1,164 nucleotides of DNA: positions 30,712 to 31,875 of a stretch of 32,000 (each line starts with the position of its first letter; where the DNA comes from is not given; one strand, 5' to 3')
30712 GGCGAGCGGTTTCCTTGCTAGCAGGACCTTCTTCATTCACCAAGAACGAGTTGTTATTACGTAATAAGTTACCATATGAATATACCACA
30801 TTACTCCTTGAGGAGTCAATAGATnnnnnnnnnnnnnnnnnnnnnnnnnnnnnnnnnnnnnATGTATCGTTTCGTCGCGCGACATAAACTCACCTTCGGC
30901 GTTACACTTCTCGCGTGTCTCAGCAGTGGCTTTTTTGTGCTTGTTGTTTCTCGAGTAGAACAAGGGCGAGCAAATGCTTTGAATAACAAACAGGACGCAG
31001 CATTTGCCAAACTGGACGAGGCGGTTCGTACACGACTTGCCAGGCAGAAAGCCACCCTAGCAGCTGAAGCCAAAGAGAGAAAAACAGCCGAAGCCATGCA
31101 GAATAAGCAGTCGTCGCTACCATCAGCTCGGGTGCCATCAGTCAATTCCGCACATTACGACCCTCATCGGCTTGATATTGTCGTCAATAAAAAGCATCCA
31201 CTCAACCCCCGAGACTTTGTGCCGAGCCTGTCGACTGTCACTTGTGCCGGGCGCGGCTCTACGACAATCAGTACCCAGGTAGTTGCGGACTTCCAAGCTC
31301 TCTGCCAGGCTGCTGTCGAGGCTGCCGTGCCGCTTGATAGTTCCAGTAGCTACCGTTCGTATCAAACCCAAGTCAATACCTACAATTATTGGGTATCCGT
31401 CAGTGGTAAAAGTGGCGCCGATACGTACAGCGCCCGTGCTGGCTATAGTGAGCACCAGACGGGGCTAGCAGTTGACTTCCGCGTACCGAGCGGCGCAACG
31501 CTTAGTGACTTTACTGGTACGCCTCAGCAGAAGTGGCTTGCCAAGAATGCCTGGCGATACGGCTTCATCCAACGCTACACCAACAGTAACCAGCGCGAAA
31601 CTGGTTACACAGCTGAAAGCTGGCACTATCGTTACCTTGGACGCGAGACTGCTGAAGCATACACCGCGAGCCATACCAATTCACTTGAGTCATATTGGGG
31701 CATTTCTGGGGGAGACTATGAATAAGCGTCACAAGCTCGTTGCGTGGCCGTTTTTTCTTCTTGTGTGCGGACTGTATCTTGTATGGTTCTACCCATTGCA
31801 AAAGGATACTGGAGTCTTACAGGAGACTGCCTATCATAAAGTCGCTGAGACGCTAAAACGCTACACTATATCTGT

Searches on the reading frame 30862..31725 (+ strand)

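Call 59: search_protein_families(library=pfam, proteins=[window:30862-31725:+], max_evalue=0.001)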
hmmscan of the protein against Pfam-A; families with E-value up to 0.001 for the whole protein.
window:30862-31725:+ (287 aa): 1 family
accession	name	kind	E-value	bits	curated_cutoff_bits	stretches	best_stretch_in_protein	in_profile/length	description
PF02557.22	VanY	-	2.7e-32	111.7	25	1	136-260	4-131/132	D-alanyl-D-alanine carboxypeptidase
